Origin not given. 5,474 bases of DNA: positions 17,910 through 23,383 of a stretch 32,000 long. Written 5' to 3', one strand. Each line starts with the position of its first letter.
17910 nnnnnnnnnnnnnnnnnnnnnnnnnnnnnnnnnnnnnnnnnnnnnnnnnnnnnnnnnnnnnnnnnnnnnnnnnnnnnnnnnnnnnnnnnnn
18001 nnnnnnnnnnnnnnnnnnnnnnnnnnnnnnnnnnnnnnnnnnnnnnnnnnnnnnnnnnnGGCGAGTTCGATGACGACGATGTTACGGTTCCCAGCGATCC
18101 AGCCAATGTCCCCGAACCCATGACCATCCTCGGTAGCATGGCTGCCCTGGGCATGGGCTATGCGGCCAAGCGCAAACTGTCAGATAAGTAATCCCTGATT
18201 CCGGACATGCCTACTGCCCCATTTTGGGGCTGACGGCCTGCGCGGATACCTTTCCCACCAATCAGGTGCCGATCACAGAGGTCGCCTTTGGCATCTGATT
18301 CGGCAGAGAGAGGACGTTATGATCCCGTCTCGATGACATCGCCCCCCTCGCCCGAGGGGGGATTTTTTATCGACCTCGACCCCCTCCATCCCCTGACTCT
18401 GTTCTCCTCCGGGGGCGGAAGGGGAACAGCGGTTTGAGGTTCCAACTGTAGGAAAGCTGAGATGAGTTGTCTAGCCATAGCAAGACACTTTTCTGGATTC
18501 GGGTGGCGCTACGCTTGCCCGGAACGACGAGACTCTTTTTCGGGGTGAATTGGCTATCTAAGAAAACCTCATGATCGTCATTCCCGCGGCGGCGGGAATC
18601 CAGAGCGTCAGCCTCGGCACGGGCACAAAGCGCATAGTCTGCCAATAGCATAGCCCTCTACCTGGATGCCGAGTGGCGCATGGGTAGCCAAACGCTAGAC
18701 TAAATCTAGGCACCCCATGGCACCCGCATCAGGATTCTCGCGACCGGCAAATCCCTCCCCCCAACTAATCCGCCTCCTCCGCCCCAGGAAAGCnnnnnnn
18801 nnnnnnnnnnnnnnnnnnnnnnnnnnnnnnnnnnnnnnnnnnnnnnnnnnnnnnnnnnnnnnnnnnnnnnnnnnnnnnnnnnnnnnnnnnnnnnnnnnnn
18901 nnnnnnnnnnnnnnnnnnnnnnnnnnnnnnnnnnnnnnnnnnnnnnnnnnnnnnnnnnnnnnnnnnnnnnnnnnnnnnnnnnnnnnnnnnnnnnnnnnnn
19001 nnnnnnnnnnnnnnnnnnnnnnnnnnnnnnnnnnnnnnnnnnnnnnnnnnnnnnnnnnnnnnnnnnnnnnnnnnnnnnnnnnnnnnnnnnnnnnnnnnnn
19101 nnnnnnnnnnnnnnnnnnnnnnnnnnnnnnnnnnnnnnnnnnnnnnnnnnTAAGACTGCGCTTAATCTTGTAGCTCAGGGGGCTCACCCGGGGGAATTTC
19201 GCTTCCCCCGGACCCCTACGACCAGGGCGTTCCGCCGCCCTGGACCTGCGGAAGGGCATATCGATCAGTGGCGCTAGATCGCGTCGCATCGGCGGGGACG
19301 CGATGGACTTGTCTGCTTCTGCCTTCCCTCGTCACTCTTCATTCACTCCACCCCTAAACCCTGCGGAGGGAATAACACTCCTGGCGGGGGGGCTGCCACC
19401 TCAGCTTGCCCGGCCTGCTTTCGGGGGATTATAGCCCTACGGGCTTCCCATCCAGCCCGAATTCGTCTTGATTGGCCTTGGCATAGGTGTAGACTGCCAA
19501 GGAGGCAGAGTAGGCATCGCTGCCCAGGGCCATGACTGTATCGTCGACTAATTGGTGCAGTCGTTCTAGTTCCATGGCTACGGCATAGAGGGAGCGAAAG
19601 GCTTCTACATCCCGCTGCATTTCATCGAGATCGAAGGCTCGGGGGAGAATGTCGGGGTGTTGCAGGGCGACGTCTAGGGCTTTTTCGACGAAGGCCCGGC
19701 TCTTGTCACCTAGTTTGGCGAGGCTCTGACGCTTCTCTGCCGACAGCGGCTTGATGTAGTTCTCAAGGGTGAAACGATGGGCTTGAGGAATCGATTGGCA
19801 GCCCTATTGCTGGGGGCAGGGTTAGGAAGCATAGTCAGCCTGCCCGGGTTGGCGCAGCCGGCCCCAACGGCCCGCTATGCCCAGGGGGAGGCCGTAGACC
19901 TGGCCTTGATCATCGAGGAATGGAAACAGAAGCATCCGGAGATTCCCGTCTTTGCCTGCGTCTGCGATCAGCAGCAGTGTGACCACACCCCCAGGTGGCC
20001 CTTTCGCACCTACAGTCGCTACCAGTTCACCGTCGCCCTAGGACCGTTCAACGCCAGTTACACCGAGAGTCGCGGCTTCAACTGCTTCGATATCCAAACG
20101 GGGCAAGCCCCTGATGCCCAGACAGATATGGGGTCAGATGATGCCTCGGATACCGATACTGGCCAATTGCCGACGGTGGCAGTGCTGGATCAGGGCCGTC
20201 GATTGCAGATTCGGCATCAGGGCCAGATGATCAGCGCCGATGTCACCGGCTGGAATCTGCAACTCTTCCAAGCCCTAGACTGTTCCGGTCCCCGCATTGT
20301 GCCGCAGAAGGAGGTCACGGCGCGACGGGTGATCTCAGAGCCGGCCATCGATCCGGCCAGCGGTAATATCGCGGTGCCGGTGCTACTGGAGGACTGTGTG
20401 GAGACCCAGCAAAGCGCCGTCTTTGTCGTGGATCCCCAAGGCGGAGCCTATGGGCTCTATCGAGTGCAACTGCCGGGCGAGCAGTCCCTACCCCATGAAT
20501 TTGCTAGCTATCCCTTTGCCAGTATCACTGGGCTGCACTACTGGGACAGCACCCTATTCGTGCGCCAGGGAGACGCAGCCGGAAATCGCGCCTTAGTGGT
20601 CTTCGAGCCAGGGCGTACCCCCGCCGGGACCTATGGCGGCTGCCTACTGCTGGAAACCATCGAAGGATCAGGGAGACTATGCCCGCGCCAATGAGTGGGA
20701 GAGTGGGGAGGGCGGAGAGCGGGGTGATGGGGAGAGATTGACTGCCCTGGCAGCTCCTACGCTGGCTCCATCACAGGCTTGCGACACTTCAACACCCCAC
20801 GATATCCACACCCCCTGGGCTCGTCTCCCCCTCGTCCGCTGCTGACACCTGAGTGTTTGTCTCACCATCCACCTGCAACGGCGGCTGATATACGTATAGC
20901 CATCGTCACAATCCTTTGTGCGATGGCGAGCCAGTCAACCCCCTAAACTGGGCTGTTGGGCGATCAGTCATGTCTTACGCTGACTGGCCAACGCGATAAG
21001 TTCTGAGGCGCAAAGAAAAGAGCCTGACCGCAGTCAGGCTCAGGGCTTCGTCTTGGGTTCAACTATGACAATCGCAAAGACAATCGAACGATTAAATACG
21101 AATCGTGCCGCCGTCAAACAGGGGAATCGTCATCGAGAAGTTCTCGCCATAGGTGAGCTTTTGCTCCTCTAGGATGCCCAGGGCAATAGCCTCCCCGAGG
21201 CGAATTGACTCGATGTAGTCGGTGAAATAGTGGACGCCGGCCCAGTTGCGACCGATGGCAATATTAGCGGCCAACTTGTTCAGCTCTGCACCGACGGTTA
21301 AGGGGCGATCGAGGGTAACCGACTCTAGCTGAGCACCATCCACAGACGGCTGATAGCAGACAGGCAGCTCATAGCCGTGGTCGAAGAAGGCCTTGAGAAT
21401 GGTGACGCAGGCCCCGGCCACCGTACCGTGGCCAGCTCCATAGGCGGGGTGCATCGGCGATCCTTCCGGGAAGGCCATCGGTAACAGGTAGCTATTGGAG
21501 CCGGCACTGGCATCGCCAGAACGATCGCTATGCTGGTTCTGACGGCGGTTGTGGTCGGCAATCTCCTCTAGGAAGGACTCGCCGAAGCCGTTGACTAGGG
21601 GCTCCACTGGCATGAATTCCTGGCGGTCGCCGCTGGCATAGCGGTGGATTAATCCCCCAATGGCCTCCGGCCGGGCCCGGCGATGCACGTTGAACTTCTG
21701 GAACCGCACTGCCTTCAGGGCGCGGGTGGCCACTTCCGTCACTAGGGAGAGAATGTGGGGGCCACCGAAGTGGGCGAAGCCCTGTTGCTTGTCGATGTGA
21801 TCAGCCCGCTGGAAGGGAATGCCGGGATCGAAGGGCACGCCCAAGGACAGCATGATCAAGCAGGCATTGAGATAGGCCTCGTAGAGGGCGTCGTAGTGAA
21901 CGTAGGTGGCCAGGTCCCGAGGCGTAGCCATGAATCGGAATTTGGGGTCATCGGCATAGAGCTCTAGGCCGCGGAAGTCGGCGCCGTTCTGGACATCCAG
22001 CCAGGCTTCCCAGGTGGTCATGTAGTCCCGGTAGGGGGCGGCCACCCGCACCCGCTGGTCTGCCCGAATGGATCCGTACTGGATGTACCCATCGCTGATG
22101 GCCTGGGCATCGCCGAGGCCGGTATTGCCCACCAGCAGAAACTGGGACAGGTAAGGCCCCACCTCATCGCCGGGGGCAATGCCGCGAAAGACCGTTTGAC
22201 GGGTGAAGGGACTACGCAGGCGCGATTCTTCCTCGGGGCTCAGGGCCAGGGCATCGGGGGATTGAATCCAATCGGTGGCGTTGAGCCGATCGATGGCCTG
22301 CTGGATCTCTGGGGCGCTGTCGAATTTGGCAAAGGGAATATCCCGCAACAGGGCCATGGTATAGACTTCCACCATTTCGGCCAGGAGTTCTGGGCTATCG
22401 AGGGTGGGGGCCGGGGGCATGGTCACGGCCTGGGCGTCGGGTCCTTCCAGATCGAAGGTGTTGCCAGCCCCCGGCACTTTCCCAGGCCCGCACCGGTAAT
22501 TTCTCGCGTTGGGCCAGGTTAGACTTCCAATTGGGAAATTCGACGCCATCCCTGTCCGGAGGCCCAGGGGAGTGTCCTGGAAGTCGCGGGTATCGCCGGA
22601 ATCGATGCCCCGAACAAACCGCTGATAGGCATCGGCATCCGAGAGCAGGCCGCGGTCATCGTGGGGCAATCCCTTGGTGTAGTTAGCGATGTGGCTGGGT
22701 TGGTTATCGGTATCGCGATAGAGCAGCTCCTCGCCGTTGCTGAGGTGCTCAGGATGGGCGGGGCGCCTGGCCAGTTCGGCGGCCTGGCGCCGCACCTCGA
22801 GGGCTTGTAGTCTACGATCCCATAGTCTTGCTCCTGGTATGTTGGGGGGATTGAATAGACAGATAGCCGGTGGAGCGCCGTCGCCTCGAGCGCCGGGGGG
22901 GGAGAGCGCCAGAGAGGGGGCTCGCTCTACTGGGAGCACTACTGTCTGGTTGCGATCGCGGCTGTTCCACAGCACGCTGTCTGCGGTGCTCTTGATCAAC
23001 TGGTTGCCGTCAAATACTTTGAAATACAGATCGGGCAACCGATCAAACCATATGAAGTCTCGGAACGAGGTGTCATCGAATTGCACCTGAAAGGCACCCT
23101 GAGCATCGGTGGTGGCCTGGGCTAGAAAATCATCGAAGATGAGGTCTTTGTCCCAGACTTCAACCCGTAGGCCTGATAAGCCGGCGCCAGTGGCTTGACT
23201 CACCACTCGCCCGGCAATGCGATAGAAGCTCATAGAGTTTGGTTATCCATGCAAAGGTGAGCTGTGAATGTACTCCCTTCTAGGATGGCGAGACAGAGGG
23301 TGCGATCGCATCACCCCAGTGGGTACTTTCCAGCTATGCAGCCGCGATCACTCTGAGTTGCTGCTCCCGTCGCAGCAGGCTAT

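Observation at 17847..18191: Tiny secreted poly-aspartate protein with a PEP-CTERM sorting signal next to the glycan island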

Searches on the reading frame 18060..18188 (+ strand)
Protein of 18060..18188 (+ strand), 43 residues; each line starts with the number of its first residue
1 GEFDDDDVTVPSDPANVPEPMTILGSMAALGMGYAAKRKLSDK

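Call 56: find_related_loci(query=A3, collection=metagenome_contigs, flank=6000)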
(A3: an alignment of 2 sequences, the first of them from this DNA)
Query A3 (43 aa) in metagenome_contigs; peptide patterns used: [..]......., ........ (x = any residue, [..] = any of these).
285 stretches matched a pattern; 1 encode a relative of the query (tblastn E <= 1e-3); 1 distinct loci.
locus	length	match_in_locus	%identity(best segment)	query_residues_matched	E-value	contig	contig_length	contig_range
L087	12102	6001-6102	54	6-39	2e-7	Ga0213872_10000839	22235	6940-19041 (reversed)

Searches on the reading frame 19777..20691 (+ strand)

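Call 5: search_protein_families(library=ncbifam, proteins=[window:19777-20691:+], max_evalue=1)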
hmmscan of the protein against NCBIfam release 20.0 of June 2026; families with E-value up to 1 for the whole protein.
window:19777-20691:+ (305 aa): 1 family
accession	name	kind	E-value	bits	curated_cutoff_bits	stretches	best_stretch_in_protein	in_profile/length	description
NF009835.0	PRK13310.1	equivalog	0.19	11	380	1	9-68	127-184/303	N-acetylglucosamine kinase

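Call 6: search_protein_families(library=pfam, proteins=[window:19777-20691:+], max_evalue=1)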
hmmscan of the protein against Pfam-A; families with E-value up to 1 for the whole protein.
window:19777-20691:+ (305 aa): 0 families

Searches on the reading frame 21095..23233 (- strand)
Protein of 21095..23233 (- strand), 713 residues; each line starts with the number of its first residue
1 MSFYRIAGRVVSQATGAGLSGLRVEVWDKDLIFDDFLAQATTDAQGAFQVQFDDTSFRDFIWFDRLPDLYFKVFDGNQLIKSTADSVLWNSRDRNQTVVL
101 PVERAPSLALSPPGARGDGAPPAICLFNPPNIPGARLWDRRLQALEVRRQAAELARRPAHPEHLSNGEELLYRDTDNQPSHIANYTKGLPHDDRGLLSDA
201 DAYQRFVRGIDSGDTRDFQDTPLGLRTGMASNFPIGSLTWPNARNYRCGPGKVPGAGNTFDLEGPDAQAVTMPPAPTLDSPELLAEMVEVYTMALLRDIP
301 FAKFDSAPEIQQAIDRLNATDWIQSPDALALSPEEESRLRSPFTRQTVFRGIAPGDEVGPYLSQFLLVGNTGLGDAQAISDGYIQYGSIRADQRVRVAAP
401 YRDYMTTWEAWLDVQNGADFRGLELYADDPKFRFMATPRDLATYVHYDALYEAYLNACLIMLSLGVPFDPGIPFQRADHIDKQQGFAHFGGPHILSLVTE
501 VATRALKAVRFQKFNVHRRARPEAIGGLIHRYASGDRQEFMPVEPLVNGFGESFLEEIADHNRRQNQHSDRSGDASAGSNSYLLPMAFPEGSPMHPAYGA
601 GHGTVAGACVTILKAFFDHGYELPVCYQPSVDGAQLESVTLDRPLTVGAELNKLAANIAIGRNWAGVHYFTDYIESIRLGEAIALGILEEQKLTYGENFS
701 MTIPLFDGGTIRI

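Call 8: search_protein_families(library=pfam, proteins=[window:21095-23233:-], max_evalue=0.001)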
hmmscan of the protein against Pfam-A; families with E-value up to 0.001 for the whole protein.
window:21095-23233:- (713 aa): 1 family
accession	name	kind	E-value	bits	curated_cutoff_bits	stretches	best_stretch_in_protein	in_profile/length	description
PF01060.29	TTR-52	-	0.00038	21.4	24.9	1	19-57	11-50/79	Transthyretin-like family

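Call 65: search_protein_families(library=ncbifam, proteins=[window:21095-23233:-], max_evalue=0.01)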
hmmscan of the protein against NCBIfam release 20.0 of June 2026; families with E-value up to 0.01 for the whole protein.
window:21095-23233:- (713 aa): 0 families
